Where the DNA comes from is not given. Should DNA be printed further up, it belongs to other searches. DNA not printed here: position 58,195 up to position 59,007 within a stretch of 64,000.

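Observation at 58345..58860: Stand-alone cNMP-binding-fold gene translationally coupled to a group 3b [NiFe]-hydrogenase operon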

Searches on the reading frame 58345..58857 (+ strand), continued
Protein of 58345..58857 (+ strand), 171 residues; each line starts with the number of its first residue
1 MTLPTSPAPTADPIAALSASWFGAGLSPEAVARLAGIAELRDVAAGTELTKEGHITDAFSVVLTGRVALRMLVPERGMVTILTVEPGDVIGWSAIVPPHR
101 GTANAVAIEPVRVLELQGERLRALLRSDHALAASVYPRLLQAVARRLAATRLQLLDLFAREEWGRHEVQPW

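Call 26: list_cluster_members(proteins=[P0122, P0125, P0127, P0135, P0138, P0142, P0145, P0158, P0172, P0193])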
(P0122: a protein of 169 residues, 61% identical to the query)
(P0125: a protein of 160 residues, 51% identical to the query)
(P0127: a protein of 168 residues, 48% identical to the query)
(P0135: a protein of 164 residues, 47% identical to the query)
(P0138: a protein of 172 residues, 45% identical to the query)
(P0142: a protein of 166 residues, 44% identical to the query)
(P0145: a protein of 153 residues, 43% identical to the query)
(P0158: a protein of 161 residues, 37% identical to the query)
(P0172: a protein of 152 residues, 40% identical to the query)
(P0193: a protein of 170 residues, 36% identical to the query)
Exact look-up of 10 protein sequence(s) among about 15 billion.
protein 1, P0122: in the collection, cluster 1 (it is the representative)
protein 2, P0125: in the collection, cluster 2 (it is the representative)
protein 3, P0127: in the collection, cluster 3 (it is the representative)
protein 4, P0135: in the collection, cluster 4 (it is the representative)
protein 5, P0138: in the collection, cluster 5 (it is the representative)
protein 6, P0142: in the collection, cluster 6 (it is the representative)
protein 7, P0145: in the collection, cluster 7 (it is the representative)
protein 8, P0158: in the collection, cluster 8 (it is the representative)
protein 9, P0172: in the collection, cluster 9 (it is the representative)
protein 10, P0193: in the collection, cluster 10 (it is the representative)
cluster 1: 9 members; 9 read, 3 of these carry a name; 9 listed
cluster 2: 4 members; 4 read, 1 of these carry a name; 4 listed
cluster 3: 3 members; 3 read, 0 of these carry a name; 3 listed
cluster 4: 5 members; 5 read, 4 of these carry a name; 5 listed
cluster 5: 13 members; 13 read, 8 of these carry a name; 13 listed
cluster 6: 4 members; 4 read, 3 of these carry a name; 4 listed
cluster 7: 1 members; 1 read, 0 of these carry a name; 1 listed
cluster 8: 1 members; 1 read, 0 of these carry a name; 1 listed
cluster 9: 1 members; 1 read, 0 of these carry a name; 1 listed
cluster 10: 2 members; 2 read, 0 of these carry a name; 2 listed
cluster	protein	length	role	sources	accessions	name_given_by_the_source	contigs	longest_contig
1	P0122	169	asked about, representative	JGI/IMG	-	CRP-like cAMP-binding protein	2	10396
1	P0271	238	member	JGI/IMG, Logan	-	CRP-like cAMP-binding protein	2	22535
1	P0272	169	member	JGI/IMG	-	CRP-like cAMP-binding protein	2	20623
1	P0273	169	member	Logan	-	-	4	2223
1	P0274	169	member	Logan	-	-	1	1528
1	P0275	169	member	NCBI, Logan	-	-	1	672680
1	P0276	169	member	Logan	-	-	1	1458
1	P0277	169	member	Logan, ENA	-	-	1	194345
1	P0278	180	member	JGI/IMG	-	-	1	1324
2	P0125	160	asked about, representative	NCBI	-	-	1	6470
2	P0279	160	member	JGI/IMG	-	CRP/FNR family cyclic AMP-dependent transcriptional regulator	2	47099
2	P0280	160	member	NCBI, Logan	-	-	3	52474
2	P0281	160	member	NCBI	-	-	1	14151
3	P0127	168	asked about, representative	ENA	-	-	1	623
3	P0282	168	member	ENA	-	-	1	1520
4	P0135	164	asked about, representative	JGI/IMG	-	CRP-like cAMP-binding protein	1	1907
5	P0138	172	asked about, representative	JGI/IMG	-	CRP/FNR family transcriptional regulator, cyclic AMP receptor protein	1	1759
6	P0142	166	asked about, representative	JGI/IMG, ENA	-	CRP-like cAMP-binding protein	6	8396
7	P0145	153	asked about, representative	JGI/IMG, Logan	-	-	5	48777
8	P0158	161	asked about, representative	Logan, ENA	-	-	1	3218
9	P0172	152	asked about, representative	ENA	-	-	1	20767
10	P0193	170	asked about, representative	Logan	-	-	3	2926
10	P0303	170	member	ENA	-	-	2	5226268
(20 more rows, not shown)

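Call 27: fold_search(model_id=the predicted structure, library=pdb)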
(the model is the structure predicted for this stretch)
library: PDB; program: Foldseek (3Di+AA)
matches with E <= 10: 1678; with E <= 0.001: 638
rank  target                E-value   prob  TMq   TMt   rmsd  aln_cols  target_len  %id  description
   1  3mdp                  3.8e-11  1.00  0.67  0.85   1.9       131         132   30  Crystal structure of a Putative Cyclic nucleotide-binding protein (Gmet_1532) from Geobacter metallireducens GS-15 at 1. (released 2010-05-19)
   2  3r6s_C                6.1e-11  1.00  0.68  0.54   2.9       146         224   27  Crystal structure of GlxR transcription factor from Corynebacterium glutamicum with cAMP (released 2012-03-28)
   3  4byy_A                6.8e-11  1.00  0.66  0.52   3.2       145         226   26  Apo GlxR (released 2014-07-30)
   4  3gyd_B                7.2e-11  1.00  0.72  0.69   3.2       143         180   25  Crystal structure of a cyclic nucleotide-binding domain (mfla_1926) from methylobacillus flagellatus kt at 1.79 A reso (released 2009-04-21)
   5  3gyd_A                7.7e-11  1.00  0.72  0.70   3.3       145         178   25  Crystal structure of a cyclic nucleotide-binding domain (mfla_1926) from methylobacillus flagellatus kt at 1.79 A reso (released 2009-04-21)
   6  3r6s_A                1.7e-10  1.00  0.69  0.54   2.8       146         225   27  Crystal structure of GlxR transcription factor from Corynebacterium glutamicum with cAMP (released 2012-03-28)
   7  3i54_D                1.9e-10  1.00  0.68  0.53   3.0       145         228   25  Crystal structure of MtbCRP in complex with cAMP (released 2009-09-08)
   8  4cyd_A                2.1e-10  1.00  0.68  0.54   2.8       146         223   26  GlxR bound to cAMP (released 2014-12-17)
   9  3mzh_A                2.2e-10  1.00  0.68  0.53   3.0       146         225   25  Crystal structure of cAMP receptor protein from mycobacterium tuberculosis in complex with cAMP and its DNA binding el (released 2011-06-08)
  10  4byy_B                2.2e-10  1.00  0.64  0.55   3.8       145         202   27  Apo GlxR (released 2014-07-30)
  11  4a2u_F                3.0e-10  1.00  0.68  0.53   2.9       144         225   25  CRP(CAP) from Myco. Tuberculosis, with cAMP (released 2012-10-10)
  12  4a2u_H                3.6e-10  1.00  0.68  0.53   2.8       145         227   25  CRP(CAP) from Myco. Tuberculosis, with cAMP (released 2012-10-10)
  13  3r6s_F                5.1e-10  1.00  0.65  0.52   2.9       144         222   27  Crystal structure of GlxR transcription factor from Corynebacterium glutamicum with cAMP (released 2012-03-28)
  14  3d0s_B                5.1e-10  1.00  0.64  0.52   3.8       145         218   25  cAMP receptor protein from m.tuberculosis, cAMP-free form (released 2009-02-03)
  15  4cyd_D                6.1e-10  1.00  0.68  0.56   2.8       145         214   27  GlxR bound to cAMP (released 2014-12-17)
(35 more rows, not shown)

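Call 28: find_encoding_contigs(protein=P0303, flank=8000, max_places=2)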
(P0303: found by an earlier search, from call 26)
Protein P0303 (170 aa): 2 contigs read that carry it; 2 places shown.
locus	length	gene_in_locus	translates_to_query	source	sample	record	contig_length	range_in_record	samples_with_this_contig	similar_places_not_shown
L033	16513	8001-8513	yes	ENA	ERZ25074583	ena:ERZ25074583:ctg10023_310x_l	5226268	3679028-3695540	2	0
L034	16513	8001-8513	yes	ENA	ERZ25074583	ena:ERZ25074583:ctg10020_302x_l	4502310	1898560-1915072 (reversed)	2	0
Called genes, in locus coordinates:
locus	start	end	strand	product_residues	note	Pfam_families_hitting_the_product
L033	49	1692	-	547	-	PF02690:Na_Pi_cotrans, PF01895:PhoU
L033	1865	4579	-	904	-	PF00690:Cation_ATPase_N, PF00122:E1-E2_ATPase, PF12710:HAD (faint), PF13246:Cation_ATPase, PF00702:Hydrolase, PF00689:Cation_ATPase_C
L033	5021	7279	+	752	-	PF00753:Lactamase_B (weak), PF16661:Lactamase_B_6, PF10996:Beta-Casp, PF07521:RMMBL, PF18306:LDcluster4, PF03641:Lysine_decarbox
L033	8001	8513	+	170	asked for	PF00027:cNMP_binding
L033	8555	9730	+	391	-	PF13183:Fer4_8 (faint), PF13534:Fer4_17 (faint), PF12797:Fer4_2 (faint), PF13237:Fer4_10 (faint), PF17179:Fer4_22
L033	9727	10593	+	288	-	PF00175:NAD_binding_1, PF10418:DHODB_Fe-S_bind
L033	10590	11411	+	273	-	PF01058:Oxidored_q6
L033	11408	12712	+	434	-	PF00374:NiFeSe_Hases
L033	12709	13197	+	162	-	PF01750:HycI (weak)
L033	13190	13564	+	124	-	PF01155:HypA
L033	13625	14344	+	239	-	PF02492:cobW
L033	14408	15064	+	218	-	PF02769:AIRS_C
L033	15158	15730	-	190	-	-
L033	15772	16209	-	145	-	PF00571:CBS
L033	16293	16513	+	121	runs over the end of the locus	PF01710:HTH_Tnp_IS630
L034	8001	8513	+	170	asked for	PF00027:cNMP_binding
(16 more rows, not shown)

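Call 29: find_encoding_contigs(protein=P0145, flank=7000, max_places=1)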
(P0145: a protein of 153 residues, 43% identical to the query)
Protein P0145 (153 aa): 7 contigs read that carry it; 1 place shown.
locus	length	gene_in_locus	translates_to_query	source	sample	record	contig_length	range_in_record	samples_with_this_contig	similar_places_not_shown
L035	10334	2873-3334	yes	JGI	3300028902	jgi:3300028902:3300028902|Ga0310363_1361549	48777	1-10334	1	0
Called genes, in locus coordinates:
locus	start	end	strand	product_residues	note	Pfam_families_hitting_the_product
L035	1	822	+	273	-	?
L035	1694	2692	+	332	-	PF13936:HTH_38, PF00665:rve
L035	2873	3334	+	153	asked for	PF00027:cNMP_binding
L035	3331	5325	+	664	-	PF13237:Fer4_10 (faint), PF17179:Fer4_22, PF00175:NAD_binding_1, PF10418:DHODB_Fe-S_bind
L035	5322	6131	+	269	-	PF01058:Oxidored_q6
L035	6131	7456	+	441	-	PF00374:NiFeSe_Hases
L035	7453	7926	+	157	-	PF01750:HycI (weak)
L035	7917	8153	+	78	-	PF01455:HupF_HypC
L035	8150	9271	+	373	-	PF01924:HypD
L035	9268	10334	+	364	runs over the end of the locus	PF00586:AIRS, PF02769:AIRS_C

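Call 30: find_encoding_contigs(protein=P0172, flank=7000, max_places=1)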
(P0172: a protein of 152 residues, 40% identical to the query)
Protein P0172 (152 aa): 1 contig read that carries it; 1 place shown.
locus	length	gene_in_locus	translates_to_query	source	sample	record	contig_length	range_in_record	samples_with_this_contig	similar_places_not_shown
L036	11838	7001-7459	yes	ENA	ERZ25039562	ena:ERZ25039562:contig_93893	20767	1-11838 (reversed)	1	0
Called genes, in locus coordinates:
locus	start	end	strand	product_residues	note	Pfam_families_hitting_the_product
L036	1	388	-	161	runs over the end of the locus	PF00571:CBS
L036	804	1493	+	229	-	PF00583:Acetyltransf_1 (weak), PF02629:CoA_binding, PF13380:CoA_binding_2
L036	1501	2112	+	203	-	PF13607:Succ_CoA_lig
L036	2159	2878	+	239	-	PF13549:ATP-grasp_5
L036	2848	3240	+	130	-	PF13549:ATP-grasp_5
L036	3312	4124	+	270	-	PF01326:PPDK_N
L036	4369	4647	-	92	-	-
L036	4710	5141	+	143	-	PF02896:PEP-utilizers_C (weak)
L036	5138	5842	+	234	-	PF02896:PEP-utilizers_C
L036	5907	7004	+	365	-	PF12838:Fer4_7 (faint), PF13484:Fer4_16 (faint), PF13534:Fer4_17 (faint), PF12797:Fer4_2 (faint), PF13183:Fer4_8 (weak), PF13187:Fer4_9 (faint), PF13237:Fer4_10 (faint), PF17179:Fer4_22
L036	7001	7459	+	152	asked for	PF00027:cNMP_binding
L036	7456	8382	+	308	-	PF00175:NAD_binding_1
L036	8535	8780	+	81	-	-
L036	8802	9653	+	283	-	PF09239:Topo-VIb_trans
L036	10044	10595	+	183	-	PF04406:TP6A_N, PF20768:Topo_VI_alpha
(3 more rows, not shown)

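Call 31: list_cluster_members(proteins=[P0257, P0260, P0265, P0227, P0218, P0212, P0235, P0233, P0222, P0196])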
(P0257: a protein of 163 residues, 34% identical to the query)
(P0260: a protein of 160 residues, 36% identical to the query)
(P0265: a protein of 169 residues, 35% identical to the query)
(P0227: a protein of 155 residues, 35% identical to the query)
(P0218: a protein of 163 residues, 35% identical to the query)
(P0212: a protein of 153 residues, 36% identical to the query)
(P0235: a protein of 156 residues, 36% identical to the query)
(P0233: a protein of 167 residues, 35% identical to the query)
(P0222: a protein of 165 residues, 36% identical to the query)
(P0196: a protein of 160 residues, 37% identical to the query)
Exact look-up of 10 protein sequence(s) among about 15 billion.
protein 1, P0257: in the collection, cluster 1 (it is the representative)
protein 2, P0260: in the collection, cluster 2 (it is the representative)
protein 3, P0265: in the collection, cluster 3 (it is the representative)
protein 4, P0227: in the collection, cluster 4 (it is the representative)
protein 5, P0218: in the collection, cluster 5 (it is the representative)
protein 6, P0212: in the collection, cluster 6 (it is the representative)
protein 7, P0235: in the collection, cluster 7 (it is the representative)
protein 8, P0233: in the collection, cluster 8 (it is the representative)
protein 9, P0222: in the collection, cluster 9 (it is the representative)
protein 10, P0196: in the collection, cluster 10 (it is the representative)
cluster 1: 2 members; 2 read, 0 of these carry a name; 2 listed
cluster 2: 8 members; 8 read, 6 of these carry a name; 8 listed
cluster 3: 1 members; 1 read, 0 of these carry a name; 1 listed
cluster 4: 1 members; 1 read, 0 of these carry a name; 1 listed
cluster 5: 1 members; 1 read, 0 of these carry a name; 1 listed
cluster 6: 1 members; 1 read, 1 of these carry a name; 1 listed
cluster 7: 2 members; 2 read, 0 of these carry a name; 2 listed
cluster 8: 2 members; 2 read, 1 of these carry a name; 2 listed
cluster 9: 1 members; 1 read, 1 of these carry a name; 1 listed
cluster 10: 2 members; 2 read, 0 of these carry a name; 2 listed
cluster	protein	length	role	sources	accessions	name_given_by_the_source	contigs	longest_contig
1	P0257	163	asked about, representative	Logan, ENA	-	-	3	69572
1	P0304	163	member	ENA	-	-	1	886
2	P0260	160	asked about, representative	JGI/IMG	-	CRP/FNR family transcriptional regulator, cyclic AMP receptor protein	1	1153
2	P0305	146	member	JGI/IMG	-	CRP/FNR family cyclic AMP-dependent transcriptional regulator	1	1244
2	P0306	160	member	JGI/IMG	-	CRP/FNR family cyclic AMP-dependent transcriptional regulator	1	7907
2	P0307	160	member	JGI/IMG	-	CRP-like cAMP-binding protein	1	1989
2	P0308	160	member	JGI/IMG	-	CRP-like cAMP-binding protein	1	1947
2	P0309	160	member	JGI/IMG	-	CRP-like cAMP-binding protein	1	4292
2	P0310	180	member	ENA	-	-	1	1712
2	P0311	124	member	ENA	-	-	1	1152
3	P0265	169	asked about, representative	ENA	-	-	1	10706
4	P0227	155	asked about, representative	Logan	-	-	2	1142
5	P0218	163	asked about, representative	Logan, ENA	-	-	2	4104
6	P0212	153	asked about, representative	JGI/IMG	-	CRP-like cAMP-binding protein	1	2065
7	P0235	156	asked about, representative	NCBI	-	-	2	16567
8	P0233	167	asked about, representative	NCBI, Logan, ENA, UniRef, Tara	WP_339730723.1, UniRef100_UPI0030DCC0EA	cyclic nucleotide-binding domain-containing protein [uncultured Gimesia sp.] | cyclic nucleotide-binding domain-containing protein n=1 Tax=uncultured Gimesia sp. ... | strand:- start:127717 stop:128220 length:504 start_codon:yes stop_codon:yes ...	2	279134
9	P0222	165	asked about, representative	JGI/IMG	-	CRP-like cAMP-binding protein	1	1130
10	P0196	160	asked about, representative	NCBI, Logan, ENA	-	-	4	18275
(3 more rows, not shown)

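Call 32: find_encoding_contigs(protein=P0233, flank=7000, max_places=1)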
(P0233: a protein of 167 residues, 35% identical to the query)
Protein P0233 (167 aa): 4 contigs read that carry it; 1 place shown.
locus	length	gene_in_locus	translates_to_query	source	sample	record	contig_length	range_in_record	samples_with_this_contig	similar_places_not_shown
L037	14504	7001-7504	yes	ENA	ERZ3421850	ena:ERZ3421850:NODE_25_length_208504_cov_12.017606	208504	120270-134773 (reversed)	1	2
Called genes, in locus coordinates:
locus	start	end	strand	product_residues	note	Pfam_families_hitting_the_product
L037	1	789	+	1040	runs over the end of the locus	PF04471:Mrr_cat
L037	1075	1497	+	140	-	-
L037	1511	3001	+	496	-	PF01546:Peptidase_M20, PF07687:M20_dimer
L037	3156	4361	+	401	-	PF01941:AdoMet_Synthase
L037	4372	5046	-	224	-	PF01135:PCMT, PF13649:Methyltransf_25 (weak), PF13847:Methyltransf_31 (weak)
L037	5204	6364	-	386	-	PF18845:baeRF_family3, PF18848:baeRF_family6, PF18849:baeRF_family7, PF18851:baeRF_family8, PF18855:baeRF_family11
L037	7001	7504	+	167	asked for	PF00027:cNMP_binding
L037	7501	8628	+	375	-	PF12838:Fer4_7 (faint), PF13183:Fer4_8 (faint), PF13534:Fer4_17 (faint), PF13746:Fer4_18 (faint), PF25160:LdpA_Fe-S-bd (faint), PF12797:Fer4_2 (faint), PF13237:Fer4_10 (faint), PF17179:Fer4_22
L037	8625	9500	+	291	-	PF00175:NAD_binding_1, PF10418:DHODB_Fe-S_bind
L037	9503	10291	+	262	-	PF01058:Oxidored_q6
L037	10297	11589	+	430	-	PF00374:NiFeSe_Hases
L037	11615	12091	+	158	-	PF01750:HycI (weak)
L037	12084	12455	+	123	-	PF01155:HypA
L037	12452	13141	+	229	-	PF02492:cobW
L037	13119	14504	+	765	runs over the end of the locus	PF00708:Acylphosphatase, PF07503:zf-HYPF, PF01300:Sua5_yciO_yrdC, PF17788:HypF_C, PF22521:HypF_C_2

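Call 33: find_encoding_contigs(protein=P0257, flank=7000, max_places=1)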
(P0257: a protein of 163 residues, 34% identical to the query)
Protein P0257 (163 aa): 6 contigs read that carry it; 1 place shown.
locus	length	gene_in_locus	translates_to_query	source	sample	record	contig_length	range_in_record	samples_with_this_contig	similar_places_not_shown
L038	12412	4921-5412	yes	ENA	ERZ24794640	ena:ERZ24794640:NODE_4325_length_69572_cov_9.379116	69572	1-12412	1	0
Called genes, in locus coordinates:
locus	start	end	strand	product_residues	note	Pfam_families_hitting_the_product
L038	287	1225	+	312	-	PF00296:Bac_luciferase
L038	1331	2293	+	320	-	PF00296:Bac_luciferase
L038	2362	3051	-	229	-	-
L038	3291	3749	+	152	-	PF10027:DUF2269 (weak)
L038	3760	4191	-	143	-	PF10604:Polyketide_cyc2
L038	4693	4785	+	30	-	-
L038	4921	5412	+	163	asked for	PF00027:cNMP_binding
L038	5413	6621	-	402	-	PF00144:Beta-lactamase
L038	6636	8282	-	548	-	PF00933:Glyco_hydro_3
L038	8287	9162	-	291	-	PF00528:BPD_transp_1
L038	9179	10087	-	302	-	PF00528:BPD_transp_1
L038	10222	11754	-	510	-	PF01547:SBP_bac_1, PF13416:SBP_bac_8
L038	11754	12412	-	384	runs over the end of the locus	PF03702:AnmK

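Call 34: find_encoding_contigs(protein=P0196, flank=7000, max_places=1)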
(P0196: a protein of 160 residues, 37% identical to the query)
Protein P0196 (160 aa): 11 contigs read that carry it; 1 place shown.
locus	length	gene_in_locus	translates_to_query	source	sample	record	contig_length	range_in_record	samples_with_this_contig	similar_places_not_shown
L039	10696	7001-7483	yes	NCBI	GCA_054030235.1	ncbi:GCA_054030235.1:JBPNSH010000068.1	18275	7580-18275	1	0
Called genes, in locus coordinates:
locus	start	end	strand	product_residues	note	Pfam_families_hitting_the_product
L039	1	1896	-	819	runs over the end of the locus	PF00989:PAS (weak), PF08448:PAS_4, PF13426:PAS_9, PF08447:PAS_3, PF01590:GAF, PF13185:GAF_2 (weak), PF00512:HisKA, PF02518:HATPase_c, +2 more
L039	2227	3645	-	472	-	PF03796:DnaB_C (faint), PF06745:ATPase, PF08423:Rad51 (faint), PF23442:DUF7125 (weak), PF05729:NACHT (weak), PF13481:AAA_25 (weak), PF06745:ATPase, PF23442:DUF7125, +3 more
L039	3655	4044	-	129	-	PF00072:Response_reg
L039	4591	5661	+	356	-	PF02388:FemAB, PF13480:Acetyltransf_6, PF02388:FemAB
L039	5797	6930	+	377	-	PF13237:Fer4_10 (faint), PF13746:Fer4_18 (faint), PF13183:Fer4_8 (faint), PF13187:Fer4_9 (faint), PF13534:Fer4_17 (faint), PF12797:Fer4_2 (faint), PF17179:Fer4_22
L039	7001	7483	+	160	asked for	PF00027:cNMP_binding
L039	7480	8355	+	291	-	PF00175:NAD_binding_1, PF10418:DHODB_Fe-S_bind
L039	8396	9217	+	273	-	PF01058:Oxidored_q6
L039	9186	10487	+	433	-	PF00374:NiFeSe_Hases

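Call 46: find_encoding_contigs(protein=window:58345-58857:+, flank=10000, max_places=2)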
Protein window:58345-58857:+ (171 aa): no gene with exactly this product is on record in the collection.

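Call 67: search_protein_families(library=pfam, proteins=[L008:6791-8806:+, L008:8862-10055:-, L008:8446-9891:+, L008:6059-6415:+], max_evalue=0.001)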
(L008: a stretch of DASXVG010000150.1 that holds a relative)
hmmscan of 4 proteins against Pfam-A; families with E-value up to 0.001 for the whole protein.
L008:6791-8806:+ (672 aa): 9 families
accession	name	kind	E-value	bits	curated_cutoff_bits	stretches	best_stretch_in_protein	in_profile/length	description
PF17179.9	Fer4_22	-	9.1e-31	107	27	1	274-369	1-95/95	4Fe-4S dicluster domain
PF00175.26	NAD_binding_1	-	1.9e-16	61.1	22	1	506-612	2-107/109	Oxidoreductase NAD-binding domain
PF10418.14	DHODB_Fe-S_bind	-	3.2e-09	36.8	23.9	1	631-662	1-39/41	Iron-sulfur cluster binding domain of dihydroorotate dehydrogenase B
PF13746.11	Fer4_18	-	6.2e-07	30.1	27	0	351-375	57-81/114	4Fe-4S dicluster domain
PF13237.11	Fer4_10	-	8.3e-07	29.3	25.5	0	354-374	8-31/53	4Fe-4S dicluster domain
PF12838.12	Fer4_7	-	3e-05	24.8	27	0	346-368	31-51/52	4Fe-4S dicluster domain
PF13534.11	Fer4_17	-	3.6e-05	24.7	22.2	0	261-287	32-58/61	4Fe-4S dicluster domain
PF13187.11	Fer4_9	-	6.1e-05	23.4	27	0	339-367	34-49/52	4Fe-4S dicluster domain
PF13183.11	Fer4_8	-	0.00011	23.1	27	1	272-369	2-68/68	4Fe-4S dicluster domain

L008:8862-10055:- (397 aa): 0 families

L008:8446-9891:+ (482 aa): 6 families
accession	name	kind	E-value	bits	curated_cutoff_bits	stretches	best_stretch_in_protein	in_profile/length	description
PF01370.27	Epimerase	-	3.4e-37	128.6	20.9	1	128-384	1-239/240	NAD dependent epimerase/dehydratase family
PF16363.11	GDP_Man_Dehyd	-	1.2e-27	97.7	27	1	129-449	1-331/332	GDP-mannose 4,6 dehydratase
PF13460.12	NAD_binding_10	-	7.4e-09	36.2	27.2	1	132-259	1-109/184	NAD(P)H-binding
PF07993.18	NAD_binding_4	-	3e-06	27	20.1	0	130-150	1-21/258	Male sterility protein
PF04321.23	RmlD_sub_bind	-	3.4e-05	23.5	27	1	126-407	1-235/287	RmlD substrate binding domain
PF01073.25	3Beta_HSD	-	0.00096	18.7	22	0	129-206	1-79/280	3-beta hydroxysteroid dehydrogenase/isomerase family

L008:6059-6415:+ (119 aa): 0 families
